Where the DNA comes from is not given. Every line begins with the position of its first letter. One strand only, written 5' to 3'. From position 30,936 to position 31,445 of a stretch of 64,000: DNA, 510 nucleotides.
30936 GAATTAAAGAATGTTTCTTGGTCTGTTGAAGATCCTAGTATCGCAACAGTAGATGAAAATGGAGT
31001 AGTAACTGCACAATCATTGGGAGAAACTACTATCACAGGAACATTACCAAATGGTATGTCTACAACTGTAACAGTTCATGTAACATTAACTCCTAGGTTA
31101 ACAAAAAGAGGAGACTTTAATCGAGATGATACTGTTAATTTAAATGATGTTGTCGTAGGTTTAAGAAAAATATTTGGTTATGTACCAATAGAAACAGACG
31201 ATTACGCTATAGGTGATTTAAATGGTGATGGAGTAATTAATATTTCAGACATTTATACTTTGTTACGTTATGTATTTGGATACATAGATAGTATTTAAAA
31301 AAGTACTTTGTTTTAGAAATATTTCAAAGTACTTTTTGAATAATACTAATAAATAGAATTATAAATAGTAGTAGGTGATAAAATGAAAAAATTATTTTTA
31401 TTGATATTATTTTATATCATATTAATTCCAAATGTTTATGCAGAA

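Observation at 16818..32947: Cohesin-dockerin surface assembly without any glycoside hydrolase, co-encoded with a class B sortase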

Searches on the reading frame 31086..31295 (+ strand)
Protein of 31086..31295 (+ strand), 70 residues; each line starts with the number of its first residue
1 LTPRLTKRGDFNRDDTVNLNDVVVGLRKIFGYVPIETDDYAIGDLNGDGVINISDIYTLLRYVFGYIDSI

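Call 9: search_protein_families(library=pfam, proteins=[window:31086-31295:+], max_evalue=10)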
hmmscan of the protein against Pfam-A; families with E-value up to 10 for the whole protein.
seq(70 aa): 5 families
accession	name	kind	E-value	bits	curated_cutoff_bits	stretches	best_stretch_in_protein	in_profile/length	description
PF00404.24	Dockerin_1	-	4.2e-05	24.1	22.9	1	9-63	2-56/57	Dockerin type I domain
PF13405.12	EF-hand_6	-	0.00098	19.1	25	1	44-62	10-28/30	EF-hand domain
PF00036.39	EF-hand_1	-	0.0024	17.7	25.4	1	44-60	10-26/29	EF hand domain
PF13499.12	EF-hand_7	-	0.073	13.9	30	1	10-59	12-65/67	EF-hand domain pair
PF13202.12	EF-hand_5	-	0.2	11.7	25.9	1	44-56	9-21/25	EF hand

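Call 83: search_solved_structures(query=A5, max_evalue=0.01, show_alignments=2)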
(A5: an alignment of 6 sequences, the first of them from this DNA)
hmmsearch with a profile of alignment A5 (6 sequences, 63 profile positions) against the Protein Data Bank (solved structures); distinct sequences matched with E-value up to 0.01: 30.
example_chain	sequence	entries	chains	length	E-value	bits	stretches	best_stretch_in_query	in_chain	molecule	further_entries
1ohz_B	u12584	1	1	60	1.6e-07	34.4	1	1-56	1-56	ENDO-1,4-BETA-XYLANASE Y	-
2ccl_B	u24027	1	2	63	1.6e-07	34.4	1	2-56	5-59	ENDO-1,4-BETA-XYLANASE Y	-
2y3n_B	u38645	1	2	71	2.1e-07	34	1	1-58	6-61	CELLULOSOMAL FAMILY-48 PROCESSIVE GLYCOSIDE HYDROLASE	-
4u3s_B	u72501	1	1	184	3e-06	30.3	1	5-55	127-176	Cellulosomal scaffoldin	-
4wi0_B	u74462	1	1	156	5.7e-06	29.4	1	5-60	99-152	Cellulosomal scaffoldin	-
5nrk_B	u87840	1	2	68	6.7e-06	29.2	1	2-60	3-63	DocCel5: Type I dockerin repeat domain from A. cellulolyticus family 5 endoglucanase WP_01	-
2b59_B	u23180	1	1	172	1.4e-05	28.1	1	2-58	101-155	Cellulosomal scaffolding protein A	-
5nrm_B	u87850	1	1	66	3.4e-05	26.9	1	2-61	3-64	DocCel5: Type I dockerin repeat domain from A. cellulolyticus family 5 endoglucanase WP_01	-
5k39_B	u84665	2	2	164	3.9e-05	26.7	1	6-55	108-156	Dockerin module from a protein of unknown function | Ig domain protein group 2 domain protein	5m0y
3kcp_A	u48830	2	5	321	4e-05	26.7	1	2-58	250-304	Cellulosomal-scaffolding protein A | Cellulosome anchoring protein cohesin region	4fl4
4fl4_A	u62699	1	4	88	4.5e-05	26.5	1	1-58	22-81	Glycoside hydrolase family 9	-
9qfa_A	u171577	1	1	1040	5.3e-05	26.3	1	3-56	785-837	Ruminococcus bromii Amy12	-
6kg9_A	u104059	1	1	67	0.00016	24.7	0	33-58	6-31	And cellulose-binding endoglucanase family 9 CelL ortholog dockerin domain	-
2yik_A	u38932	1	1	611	0.00017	24.7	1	2-56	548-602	ENDOGLUCANASE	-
4dh2_B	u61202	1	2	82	0.00019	24.5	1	2-56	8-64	Dockerin type 1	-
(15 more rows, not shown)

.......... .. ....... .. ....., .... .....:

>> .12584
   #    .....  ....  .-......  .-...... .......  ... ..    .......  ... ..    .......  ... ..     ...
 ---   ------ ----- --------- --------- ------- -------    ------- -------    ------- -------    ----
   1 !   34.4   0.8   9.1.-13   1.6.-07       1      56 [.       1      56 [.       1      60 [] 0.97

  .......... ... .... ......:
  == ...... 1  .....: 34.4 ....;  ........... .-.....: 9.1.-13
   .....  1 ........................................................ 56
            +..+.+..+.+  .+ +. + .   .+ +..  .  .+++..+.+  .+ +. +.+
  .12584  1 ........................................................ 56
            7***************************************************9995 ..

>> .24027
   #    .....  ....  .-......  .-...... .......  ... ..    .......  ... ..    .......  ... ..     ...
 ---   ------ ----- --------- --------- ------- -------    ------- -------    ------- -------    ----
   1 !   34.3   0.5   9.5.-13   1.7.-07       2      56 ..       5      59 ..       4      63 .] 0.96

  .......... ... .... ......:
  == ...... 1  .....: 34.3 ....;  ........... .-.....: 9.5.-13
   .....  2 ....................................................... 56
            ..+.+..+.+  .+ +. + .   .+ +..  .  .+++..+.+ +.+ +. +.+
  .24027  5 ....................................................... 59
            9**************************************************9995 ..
